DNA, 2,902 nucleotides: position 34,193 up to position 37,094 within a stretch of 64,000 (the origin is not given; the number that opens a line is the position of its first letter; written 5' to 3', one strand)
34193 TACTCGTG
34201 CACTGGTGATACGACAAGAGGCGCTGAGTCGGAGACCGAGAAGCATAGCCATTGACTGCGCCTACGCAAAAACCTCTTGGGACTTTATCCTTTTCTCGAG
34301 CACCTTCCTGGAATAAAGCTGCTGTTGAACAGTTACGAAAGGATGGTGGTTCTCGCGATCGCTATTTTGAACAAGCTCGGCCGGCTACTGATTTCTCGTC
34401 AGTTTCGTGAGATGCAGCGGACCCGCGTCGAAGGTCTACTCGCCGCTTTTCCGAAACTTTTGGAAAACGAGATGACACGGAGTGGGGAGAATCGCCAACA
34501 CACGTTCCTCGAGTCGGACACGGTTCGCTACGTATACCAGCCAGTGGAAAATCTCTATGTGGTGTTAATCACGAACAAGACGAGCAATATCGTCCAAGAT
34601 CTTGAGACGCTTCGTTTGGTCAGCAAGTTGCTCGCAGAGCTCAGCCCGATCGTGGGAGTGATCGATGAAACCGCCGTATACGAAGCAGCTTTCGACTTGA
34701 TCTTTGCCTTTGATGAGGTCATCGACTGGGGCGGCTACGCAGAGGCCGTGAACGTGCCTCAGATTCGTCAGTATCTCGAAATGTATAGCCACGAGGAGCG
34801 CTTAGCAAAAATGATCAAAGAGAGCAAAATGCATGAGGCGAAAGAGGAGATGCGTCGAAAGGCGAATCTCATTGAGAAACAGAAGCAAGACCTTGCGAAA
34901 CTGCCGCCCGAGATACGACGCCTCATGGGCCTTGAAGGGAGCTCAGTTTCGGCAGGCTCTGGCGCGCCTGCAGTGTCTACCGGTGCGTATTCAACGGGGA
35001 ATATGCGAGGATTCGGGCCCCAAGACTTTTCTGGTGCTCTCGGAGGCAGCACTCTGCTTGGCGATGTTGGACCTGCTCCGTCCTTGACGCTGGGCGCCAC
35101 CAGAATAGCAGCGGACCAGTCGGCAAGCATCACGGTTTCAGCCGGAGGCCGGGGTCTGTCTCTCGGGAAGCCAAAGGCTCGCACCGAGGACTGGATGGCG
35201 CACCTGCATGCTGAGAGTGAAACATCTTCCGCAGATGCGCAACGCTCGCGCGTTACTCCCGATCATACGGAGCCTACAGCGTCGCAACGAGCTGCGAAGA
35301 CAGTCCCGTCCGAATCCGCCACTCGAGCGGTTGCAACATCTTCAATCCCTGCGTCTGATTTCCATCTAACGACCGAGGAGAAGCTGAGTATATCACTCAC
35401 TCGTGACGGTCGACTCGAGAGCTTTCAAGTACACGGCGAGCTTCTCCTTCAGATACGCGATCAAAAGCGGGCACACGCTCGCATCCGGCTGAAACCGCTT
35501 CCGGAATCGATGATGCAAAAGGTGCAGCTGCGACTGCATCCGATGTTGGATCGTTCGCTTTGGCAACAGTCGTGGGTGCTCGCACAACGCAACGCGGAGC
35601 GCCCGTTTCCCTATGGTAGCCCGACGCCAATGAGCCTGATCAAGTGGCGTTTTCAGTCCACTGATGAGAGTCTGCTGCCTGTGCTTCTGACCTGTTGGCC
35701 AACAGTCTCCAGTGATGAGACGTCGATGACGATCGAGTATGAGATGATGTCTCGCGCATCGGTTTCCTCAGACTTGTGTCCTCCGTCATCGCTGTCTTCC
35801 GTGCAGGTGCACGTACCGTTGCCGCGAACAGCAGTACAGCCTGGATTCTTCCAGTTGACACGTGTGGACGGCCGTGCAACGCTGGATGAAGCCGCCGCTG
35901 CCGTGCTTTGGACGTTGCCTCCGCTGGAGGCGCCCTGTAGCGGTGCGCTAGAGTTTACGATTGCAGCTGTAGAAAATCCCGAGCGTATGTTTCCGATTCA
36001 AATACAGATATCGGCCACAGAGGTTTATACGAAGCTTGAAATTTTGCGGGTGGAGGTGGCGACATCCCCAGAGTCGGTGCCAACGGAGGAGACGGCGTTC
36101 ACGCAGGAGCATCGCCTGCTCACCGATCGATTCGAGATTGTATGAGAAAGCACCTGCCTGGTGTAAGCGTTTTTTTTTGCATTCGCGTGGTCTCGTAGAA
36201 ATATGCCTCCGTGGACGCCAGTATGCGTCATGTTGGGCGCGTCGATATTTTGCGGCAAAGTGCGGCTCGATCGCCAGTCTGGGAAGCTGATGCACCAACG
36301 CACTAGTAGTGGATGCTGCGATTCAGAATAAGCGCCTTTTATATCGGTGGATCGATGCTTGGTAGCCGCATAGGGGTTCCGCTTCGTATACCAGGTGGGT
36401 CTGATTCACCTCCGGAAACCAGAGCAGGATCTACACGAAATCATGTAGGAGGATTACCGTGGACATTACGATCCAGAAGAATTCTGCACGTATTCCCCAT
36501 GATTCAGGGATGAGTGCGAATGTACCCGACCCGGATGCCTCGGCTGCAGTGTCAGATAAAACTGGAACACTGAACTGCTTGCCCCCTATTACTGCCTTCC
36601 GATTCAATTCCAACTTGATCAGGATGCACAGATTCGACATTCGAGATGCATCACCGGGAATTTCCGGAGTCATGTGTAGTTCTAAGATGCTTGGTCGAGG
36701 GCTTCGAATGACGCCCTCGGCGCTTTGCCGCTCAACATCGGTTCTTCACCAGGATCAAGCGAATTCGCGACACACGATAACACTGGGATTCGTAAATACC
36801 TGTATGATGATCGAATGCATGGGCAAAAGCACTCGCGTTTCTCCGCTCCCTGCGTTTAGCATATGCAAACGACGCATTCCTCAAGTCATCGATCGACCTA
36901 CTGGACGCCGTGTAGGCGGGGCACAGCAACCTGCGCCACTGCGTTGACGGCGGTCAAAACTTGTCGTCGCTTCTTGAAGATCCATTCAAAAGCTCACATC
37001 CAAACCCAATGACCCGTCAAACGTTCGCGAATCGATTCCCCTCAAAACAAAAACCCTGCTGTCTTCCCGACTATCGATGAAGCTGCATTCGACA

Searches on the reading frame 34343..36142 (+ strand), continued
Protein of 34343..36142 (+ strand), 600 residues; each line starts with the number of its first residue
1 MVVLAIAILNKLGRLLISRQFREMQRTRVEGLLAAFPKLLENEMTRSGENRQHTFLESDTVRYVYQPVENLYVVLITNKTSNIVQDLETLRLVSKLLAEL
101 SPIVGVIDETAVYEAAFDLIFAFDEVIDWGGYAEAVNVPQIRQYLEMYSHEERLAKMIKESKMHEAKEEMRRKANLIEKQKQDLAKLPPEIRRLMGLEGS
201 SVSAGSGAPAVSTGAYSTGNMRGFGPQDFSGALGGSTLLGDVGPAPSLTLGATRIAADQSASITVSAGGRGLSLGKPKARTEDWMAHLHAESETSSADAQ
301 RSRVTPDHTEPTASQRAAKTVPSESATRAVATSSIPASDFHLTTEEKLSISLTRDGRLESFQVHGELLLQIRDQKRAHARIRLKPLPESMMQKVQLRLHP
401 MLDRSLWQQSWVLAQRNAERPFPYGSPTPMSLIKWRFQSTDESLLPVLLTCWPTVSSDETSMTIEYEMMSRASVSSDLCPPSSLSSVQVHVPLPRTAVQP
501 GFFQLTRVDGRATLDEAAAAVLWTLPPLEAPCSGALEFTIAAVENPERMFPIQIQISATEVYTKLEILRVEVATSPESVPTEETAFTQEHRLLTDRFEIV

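Call 18: find_encoding_contigs(protein=P0003, flank=10000, max_places=4)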
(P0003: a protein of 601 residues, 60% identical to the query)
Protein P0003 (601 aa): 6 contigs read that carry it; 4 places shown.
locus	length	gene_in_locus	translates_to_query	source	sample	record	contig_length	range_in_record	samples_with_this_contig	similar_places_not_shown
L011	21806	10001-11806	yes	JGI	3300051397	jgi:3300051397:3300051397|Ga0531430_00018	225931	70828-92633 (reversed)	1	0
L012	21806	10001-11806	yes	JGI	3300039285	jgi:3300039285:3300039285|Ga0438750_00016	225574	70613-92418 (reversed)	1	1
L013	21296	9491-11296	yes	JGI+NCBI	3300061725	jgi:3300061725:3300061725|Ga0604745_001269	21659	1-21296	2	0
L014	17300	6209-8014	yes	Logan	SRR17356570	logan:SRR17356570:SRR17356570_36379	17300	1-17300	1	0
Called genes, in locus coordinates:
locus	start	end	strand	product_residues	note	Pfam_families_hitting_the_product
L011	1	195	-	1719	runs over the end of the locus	PF02985:HEAT (faint), PF21041:XMAP215_CLASP_TOG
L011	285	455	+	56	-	-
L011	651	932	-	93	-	-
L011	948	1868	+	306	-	PF10584:Proteasome_A_N, PF00227:Proteasome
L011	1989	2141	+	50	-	-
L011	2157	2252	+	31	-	-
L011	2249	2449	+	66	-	-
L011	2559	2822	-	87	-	-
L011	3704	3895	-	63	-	-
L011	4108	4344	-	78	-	-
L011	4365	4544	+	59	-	-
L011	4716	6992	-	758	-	PF03715:Noc2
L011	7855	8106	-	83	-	-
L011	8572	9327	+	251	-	PF13576:Pentapeptide_3 (faint), PF13599:Pentapeptide_4, PF00805:Pentapeptide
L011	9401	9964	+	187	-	-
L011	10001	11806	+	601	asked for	PF00928:Adap_comp_sub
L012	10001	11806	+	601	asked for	PF00928:Adap_comp_sub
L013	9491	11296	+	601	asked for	PF00928:Adap_comp_sub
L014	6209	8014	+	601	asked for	PF00928:Adap_comp_sub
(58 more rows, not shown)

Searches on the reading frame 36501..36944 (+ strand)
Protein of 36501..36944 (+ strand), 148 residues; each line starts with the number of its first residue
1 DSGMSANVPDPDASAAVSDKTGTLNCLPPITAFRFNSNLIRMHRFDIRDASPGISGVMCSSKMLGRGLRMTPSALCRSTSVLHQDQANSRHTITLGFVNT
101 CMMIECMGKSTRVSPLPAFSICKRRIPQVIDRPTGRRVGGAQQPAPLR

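Call 22: search_protein_families(library=pfam, max_evalue=1, proteins=[window:36501-36944:+])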
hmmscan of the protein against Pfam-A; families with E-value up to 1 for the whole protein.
seq(148 aa): 0 families
